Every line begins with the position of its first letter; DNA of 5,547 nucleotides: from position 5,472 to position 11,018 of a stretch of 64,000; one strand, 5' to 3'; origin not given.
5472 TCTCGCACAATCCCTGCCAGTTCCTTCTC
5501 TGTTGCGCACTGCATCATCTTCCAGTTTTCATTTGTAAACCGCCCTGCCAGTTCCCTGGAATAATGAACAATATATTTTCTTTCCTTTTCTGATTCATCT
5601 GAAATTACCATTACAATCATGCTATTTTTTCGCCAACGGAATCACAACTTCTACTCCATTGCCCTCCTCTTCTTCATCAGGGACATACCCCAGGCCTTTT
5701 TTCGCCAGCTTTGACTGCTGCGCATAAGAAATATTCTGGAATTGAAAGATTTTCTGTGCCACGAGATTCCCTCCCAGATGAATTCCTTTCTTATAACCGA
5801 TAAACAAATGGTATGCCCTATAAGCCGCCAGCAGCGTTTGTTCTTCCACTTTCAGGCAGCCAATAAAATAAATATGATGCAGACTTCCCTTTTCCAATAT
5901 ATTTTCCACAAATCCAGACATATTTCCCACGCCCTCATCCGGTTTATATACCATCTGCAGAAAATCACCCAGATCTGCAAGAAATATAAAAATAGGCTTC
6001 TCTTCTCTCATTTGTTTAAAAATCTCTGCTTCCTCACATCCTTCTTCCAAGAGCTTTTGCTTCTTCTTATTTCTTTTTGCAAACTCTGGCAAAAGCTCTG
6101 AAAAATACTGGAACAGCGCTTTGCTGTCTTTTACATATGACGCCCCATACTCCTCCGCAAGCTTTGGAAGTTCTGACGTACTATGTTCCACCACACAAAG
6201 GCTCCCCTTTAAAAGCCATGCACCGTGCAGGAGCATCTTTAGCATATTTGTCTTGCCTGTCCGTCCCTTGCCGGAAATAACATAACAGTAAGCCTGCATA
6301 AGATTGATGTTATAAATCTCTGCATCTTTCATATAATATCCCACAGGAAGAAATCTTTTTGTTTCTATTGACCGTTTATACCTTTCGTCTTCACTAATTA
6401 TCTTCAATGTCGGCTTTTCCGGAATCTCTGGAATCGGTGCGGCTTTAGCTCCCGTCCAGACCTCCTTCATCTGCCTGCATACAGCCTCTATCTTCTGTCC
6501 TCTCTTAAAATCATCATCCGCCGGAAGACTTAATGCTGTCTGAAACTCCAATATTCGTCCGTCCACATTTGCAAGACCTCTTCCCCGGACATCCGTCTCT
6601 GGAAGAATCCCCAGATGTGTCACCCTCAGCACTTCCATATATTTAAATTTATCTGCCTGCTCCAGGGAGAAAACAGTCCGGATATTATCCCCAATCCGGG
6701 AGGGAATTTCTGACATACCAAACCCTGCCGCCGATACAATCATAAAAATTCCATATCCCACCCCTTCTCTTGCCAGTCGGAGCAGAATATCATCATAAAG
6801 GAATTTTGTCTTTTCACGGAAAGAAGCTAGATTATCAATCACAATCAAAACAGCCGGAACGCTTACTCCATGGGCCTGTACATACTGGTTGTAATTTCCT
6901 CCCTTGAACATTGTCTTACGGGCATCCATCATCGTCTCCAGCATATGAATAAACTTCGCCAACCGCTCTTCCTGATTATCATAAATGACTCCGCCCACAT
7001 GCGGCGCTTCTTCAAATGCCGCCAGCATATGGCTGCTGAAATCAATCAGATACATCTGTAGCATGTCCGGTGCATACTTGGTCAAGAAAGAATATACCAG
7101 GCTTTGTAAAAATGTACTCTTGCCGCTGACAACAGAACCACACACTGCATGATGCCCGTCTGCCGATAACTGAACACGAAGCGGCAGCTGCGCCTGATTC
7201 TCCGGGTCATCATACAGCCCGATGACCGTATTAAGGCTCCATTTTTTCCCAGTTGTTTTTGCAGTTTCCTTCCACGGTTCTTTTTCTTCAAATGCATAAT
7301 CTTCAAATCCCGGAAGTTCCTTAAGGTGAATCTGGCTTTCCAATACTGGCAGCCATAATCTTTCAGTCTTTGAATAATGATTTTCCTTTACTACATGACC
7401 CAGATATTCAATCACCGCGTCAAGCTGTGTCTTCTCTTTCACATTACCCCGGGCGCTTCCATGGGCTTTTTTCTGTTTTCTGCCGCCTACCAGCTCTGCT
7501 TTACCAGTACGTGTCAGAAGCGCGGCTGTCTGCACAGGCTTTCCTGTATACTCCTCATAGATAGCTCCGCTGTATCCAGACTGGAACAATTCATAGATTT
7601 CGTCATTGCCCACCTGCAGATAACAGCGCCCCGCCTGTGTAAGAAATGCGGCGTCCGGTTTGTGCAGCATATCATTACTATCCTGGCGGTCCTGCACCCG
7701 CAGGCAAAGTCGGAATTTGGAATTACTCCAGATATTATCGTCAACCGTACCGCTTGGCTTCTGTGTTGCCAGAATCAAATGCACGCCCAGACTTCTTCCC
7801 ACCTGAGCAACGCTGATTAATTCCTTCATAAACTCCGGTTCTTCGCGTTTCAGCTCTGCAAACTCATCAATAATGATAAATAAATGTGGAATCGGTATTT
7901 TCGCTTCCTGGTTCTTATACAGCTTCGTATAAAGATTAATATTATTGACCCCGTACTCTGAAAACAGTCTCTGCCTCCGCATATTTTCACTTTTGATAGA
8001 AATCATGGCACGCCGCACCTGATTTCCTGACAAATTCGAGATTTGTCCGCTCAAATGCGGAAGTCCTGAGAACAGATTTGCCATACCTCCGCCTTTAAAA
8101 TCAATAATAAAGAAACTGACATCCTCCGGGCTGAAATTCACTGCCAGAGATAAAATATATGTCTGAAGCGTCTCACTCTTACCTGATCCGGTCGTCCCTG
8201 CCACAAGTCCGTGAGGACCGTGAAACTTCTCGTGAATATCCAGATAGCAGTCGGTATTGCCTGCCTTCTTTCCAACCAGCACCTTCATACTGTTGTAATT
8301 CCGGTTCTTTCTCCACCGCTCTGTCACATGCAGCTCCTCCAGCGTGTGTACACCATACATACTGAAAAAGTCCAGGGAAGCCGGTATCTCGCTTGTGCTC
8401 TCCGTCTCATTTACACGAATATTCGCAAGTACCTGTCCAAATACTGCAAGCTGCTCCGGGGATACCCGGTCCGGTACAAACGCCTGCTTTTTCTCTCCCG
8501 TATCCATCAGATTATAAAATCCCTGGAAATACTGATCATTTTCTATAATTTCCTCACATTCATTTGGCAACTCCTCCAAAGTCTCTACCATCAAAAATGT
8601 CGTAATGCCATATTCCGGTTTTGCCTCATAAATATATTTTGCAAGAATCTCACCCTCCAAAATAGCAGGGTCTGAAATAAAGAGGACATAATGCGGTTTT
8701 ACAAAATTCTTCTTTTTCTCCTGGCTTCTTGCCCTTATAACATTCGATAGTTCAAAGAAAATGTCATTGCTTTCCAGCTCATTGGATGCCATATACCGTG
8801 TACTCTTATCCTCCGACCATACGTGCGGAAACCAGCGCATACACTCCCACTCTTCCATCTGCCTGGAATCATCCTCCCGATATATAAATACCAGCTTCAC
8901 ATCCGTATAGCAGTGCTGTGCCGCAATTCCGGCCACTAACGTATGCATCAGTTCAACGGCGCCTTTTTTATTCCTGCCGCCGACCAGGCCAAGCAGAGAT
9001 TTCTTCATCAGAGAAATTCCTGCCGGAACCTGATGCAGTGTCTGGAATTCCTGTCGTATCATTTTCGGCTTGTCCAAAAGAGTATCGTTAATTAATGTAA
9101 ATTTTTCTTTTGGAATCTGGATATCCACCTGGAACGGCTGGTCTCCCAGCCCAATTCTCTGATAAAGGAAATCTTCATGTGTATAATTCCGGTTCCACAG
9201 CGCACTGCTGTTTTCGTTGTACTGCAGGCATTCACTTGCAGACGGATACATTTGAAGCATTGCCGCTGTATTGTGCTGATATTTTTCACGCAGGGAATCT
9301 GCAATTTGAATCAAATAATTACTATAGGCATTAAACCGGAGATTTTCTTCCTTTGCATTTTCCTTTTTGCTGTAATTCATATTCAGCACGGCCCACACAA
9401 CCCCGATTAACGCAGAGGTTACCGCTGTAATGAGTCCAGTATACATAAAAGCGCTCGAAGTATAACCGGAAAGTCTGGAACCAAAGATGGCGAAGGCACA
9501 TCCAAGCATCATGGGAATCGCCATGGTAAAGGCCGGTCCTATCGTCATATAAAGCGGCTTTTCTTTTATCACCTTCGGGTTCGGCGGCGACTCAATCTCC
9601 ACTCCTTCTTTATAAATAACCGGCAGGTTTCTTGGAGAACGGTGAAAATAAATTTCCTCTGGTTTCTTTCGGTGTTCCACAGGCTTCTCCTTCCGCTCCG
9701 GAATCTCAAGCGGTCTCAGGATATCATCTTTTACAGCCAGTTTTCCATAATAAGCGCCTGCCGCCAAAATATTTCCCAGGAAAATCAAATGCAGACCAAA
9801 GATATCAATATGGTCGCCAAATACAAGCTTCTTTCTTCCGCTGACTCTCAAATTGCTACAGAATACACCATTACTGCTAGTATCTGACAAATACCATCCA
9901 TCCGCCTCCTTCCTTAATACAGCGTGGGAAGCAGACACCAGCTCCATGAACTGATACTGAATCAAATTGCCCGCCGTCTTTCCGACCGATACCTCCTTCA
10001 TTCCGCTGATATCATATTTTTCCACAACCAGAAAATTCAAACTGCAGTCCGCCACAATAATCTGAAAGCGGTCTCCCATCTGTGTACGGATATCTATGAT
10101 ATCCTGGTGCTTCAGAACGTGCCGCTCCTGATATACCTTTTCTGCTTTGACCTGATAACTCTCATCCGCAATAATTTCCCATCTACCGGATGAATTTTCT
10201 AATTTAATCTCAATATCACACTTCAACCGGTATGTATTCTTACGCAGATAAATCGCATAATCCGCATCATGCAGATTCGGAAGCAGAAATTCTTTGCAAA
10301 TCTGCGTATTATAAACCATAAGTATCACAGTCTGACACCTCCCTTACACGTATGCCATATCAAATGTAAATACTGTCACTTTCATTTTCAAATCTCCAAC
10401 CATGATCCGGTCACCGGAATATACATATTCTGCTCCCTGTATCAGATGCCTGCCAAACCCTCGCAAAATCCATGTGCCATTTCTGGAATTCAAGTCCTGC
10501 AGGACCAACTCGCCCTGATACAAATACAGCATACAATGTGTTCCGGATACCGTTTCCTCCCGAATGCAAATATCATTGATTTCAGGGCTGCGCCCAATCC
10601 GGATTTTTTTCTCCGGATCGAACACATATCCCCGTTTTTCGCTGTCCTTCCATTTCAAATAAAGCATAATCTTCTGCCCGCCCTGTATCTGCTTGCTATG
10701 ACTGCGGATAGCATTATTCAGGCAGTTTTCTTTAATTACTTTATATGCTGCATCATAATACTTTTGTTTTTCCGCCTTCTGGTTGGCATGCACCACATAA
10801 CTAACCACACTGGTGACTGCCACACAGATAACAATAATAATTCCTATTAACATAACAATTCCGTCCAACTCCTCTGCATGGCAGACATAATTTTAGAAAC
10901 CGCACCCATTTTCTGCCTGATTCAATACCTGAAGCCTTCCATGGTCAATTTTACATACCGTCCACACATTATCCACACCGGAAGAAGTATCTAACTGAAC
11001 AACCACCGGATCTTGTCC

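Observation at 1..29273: T7SSb-like secretion locus in which kinases, a phosphatase and FHA proteins stand where EssA/EssB/EsaA would be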

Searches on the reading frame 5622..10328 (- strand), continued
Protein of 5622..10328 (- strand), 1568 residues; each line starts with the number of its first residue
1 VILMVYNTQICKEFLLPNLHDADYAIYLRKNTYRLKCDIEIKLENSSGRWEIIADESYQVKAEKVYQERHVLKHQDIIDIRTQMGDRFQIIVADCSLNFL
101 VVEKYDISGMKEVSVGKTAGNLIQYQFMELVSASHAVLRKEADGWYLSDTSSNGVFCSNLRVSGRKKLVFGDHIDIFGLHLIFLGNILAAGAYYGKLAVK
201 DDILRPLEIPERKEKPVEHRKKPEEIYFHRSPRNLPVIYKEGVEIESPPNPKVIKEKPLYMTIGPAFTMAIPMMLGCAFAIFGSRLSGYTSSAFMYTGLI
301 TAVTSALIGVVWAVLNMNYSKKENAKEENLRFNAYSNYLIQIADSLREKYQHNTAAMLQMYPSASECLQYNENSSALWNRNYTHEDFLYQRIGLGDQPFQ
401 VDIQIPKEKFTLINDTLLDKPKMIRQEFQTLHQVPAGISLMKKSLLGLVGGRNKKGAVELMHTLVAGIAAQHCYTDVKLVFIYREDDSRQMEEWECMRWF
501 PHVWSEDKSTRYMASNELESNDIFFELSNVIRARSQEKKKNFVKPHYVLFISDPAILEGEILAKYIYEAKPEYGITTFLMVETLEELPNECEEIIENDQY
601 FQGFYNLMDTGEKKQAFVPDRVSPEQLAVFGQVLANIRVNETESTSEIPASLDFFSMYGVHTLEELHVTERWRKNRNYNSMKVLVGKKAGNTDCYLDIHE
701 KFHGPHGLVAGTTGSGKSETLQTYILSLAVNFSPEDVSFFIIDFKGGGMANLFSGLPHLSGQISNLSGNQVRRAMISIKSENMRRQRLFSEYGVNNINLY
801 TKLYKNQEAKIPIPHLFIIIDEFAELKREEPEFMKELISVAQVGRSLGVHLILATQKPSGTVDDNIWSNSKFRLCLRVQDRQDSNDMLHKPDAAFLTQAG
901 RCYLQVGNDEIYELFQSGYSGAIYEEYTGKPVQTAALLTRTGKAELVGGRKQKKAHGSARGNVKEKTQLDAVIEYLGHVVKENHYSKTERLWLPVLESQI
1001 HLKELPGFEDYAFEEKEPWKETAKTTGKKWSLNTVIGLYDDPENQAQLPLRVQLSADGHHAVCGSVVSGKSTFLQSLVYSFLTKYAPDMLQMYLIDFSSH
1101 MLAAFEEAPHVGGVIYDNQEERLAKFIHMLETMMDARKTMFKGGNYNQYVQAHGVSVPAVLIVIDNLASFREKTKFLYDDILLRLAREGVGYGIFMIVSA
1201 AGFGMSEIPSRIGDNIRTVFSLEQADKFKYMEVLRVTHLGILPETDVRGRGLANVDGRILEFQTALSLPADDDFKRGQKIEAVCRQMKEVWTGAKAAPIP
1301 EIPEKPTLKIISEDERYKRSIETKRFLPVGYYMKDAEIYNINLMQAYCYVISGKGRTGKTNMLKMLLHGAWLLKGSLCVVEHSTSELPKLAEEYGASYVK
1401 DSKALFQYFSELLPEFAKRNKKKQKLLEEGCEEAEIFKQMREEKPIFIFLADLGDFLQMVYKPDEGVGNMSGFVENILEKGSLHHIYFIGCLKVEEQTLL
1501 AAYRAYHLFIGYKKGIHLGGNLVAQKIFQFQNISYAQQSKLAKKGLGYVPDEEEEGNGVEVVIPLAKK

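Call 45: find_related_loci(query=A1, collection=genome_contigs, flank=10000)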
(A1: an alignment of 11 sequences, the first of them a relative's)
Query A1 (1565 aa) in genome_contigs; peptide patterns used: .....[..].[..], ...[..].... (x = any residue, [..] = any of these).
599 stretches matched a pattern (row limit reached: there are more); 578 encode a relative of the query (tblastn E <= 1e-3); the best 80 are kept; 80 distinct loci.
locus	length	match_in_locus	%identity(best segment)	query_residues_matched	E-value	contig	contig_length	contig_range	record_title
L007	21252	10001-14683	81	1-1565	0e+0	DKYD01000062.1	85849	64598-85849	MAG TPA_asm: Lachnospiraceae bacterium UBA7109 UBA7109_contig_5517, whole genome shotgun sequence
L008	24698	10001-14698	72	1-1565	0e+0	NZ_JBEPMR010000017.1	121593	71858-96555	Faecalicatena orotica strain DSM 1287 Ga0480167_17, whole genome shotgun sequence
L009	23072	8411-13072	69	1-1565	0e+0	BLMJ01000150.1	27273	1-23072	Lachnospiraceae bacterium IMSAGC_019 DNA, IMSAGC_019_contig_150, whole genome shotgun sequence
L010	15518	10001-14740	68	1-1564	0e+0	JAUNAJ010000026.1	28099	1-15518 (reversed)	MAG: Lachnospiraceae bacterium isolate S19M_St_40 NODE_345_length_28099_cov_92.735059, whole genome shotgun sequence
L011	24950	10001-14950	57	1-1564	0e+0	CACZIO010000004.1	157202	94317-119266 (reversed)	MAG: uncultured Lachnospiraceae bacterium isolate RUG12648 genome assembly, contig: RUG12648_asm_4, whole genome shotgun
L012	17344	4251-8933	58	1-1565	0e+0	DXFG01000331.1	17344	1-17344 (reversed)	MAG TPA_asm: Candidatus Blautia pullistercoris isolate ChiHjej12B11-1927 ChiHjej12B11M5__C403058_L17344_SAMN08009878, wh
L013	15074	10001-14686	57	1-1565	0e+0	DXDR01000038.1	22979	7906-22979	MAG TPA_asm: Candidatus Mediterraneibacter avicola isolate ChiGjej3B3-8055 ChiGjej3B3M5__C194772_L22979_SAMN08009834, wh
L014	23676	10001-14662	57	1-1561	0e+0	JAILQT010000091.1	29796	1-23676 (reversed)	MAG: Solobacterium sp. isolate RUI365 k141_11474370_flag=0_multi=11.9963_len=29796, whole genome shotgun sequence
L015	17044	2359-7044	57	1-1565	0e+0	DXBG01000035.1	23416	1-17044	MAG TPA_asm: Candidatus Blautia pullicola isolate 1068 ChiHcec17__C22859_L23416_SAMN08010063, whole genome shotgun seque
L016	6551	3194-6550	73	1-1116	0e+0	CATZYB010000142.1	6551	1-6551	MAG TPA_asm: uncultured Lachnospiraceae bacterium isolate ERR9762692_bin.33_MetaWRAP_v1.3_MAG genome assembly, contig: E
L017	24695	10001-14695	74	1-1564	0e+0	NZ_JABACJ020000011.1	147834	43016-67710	Faecalicatena faecalis strain AGMB00832 Contig_11, whole genome shotgun sequence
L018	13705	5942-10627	49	2-1565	0e+0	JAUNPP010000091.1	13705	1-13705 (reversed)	MAG: Lachnospiraceae bacterium isolate S36M_St_33 NODE_2712_length_13705_cov_25.805714, whole genome shotgun sequence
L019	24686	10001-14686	50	1-1564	0e+0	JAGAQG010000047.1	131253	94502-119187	MAG: Lachnospiraceae bacterium isolate RGIG8675 Water_deer_Colon-1__c240448, whole genome shotgun sequence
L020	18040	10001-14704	47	2-1565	0e+0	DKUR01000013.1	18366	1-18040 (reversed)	MAG TPA_asm: Lachnospiraceae bacterium UBA7199 UBA7199_contig_2427, whole genome shotgun sequence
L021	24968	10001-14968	42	2-1564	0e+0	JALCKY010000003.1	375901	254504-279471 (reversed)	MAG: Lachnospiraceae bacterium isolate UW_DM_LCO1_1 Ga0455823_0023, whole genome shotgun sequence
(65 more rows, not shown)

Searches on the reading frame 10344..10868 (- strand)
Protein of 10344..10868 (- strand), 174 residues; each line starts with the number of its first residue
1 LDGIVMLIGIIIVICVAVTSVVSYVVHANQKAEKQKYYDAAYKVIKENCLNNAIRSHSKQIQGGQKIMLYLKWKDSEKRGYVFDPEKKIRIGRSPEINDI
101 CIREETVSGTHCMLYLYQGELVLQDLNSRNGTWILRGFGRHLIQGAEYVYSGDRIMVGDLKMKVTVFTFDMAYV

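Call 4: search_protein_families(library=pfam, max_evalue=0.01, proteins=[window:10344-10868:-])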
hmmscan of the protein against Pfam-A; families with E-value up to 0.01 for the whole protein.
window:10344-10868:- (174 aa): 2 families
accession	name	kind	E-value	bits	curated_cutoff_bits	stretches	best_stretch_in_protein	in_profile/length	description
PF00498.31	FHA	-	5.4e-12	46.4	20.7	1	89-158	1-67/67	FHA domain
PF16697.10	Yop-YscD_cpl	-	4.7e-08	33.6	33.2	1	86-164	16-90/94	Inner membrane component of T3SS, cytoplasmic domain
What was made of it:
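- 10344..10868 (-): 174-aa protein with an N-terminal TM helix and a cytoplasmic FHA domain carrying canonical GR, SxxH and NG residues. Pfam FHA at E 5e-12 (call 4).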

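Call 6: search_protein_families(library=ncbifam, max_evalue=0.01, proteins=[window:10344-10868:-])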
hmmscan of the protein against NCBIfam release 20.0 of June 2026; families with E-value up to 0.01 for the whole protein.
window:10344-10868:- (174 aa): 5 families
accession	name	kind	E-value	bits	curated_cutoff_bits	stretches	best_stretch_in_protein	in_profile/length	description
NF049868.1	FhaB_Rv0019c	equivalog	5.6e-11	42.7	125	1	6-161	8-155/158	FHA domain-containing protein FhaB/FipA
TIGR03354.1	VI_FHA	hypoth_equivalog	7.1e-06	26.1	120.25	1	75-166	13-103/420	type VI secretion system-associated FHA domain protein TagH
NF041660.2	oxygluDhInhib_OdhI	equivalog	0.00076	19.3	200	1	87-161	56-124/130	oxoglutarate dehydrogenase inhibitor Odhl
NF005265.0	PRK06770.1-1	equivalog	0.0081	16.1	257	1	3-90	8-91/161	hypothetical protein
NF033760.1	gliding_GltG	equivalog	0.0081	14.7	650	0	89-164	26-96/650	adventurous gliding motility protein GltG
